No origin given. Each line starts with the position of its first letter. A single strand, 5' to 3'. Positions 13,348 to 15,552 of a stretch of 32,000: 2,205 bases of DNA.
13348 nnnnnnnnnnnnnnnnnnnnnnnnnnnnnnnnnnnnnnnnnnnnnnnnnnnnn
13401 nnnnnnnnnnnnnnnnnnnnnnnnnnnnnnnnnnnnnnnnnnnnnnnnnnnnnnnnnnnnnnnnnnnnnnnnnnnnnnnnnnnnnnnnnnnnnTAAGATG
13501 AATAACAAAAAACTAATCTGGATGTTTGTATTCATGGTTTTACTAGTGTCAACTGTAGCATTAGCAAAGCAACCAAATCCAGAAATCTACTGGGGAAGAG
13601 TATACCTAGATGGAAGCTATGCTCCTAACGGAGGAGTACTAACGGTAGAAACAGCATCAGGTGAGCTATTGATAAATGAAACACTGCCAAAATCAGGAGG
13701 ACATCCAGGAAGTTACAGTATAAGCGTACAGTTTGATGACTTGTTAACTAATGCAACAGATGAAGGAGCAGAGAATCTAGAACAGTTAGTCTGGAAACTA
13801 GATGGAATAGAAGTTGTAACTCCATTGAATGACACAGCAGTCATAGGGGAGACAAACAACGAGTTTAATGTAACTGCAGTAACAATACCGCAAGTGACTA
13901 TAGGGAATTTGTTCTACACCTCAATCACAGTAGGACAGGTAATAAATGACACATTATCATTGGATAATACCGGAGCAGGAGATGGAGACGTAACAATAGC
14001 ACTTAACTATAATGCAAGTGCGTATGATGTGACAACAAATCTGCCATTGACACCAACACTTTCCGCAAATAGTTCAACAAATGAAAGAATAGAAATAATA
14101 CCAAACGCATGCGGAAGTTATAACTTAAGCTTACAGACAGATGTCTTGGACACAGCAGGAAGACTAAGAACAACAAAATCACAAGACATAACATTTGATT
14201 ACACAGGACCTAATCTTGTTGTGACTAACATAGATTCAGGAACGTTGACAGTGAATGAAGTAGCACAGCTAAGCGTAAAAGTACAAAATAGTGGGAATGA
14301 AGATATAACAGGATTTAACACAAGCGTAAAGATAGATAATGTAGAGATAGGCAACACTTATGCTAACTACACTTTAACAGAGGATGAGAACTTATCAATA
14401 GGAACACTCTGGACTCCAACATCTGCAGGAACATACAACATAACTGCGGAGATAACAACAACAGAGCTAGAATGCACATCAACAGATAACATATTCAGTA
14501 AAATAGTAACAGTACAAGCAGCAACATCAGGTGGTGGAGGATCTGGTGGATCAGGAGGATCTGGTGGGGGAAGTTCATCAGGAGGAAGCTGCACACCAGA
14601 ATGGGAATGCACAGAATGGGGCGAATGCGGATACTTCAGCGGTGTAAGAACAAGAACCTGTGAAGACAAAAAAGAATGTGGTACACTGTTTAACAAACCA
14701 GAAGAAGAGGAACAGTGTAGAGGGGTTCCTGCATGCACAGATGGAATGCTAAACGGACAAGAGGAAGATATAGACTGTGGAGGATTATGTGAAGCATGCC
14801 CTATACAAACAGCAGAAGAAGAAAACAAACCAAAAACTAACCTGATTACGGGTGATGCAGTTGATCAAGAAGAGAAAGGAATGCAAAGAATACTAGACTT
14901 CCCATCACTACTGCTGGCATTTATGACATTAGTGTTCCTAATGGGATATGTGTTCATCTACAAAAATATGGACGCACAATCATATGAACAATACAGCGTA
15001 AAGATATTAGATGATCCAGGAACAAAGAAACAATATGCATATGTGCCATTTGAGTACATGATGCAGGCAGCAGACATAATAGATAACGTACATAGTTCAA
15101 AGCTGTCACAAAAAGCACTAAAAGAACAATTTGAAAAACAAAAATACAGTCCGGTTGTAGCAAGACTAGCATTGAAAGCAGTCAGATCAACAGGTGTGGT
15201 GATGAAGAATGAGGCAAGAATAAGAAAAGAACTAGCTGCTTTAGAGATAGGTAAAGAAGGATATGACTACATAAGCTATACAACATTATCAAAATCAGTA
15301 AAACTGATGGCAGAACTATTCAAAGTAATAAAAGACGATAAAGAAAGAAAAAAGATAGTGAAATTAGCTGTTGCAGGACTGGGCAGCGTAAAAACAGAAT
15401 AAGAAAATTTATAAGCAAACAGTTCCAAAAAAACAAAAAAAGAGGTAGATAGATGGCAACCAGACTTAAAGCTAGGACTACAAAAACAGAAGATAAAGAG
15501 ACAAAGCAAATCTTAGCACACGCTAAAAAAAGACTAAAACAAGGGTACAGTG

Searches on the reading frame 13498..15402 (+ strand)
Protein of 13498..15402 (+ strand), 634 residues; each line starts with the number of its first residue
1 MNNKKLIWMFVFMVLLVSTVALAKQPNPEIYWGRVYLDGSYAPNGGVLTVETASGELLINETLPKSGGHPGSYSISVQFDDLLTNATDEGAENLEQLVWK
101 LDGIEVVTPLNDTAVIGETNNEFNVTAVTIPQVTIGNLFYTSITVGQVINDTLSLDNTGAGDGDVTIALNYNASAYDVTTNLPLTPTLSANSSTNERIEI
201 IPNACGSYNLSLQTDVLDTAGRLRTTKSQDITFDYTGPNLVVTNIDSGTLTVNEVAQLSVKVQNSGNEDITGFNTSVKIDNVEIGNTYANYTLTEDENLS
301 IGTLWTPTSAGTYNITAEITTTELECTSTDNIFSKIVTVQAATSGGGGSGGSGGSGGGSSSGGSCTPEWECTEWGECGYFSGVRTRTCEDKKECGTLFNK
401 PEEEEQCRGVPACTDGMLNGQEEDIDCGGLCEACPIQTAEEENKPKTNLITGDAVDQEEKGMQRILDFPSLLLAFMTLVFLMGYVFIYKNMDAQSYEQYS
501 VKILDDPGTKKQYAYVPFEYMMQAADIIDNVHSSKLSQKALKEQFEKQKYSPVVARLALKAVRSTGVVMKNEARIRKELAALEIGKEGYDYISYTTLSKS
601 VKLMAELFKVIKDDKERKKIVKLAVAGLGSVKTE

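Call 6: search_protein_families(library=pfam, proteins=[window:13498-15402:+], max_evalue=0.1)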
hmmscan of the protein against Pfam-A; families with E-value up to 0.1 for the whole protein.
window:13498-15402:+ (634 aa): 4 families
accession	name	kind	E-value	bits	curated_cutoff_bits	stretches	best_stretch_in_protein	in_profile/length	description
PF07705.17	CARDB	-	2e-07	31.6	22.7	1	238-321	2-85/101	CARDB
PF00076.28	RRM_1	-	0.026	14.8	20.7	1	500-542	27-70/70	RNA recognition motif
PF15780.11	ASH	-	0.03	14.9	27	1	244-315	13-84/98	Abnormal spindle-like microcephaly-assoc'd, ASPM-SPD-2-Hydin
PF12245.14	Big_3_2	-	0.064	13.9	23.3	0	187-234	75-121/122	Bacterial Ig-like domain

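Call 46: search_protein_families(library=ncbifam, proteins=[window:13498-15402:+], max_evalue=0.01)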
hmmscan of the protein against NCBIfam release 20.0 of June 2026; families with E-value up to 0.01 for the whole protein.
window:13498-15402:+ (634 aa): 0 families

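Call 78: search_protein_families(library=phrogs, proteins=[window:13498-15402:+], max_evalue=0.001)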
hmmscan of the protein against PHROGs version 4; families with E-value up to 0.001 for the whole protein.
window:13498-15402:+ (634 aa): 0 families
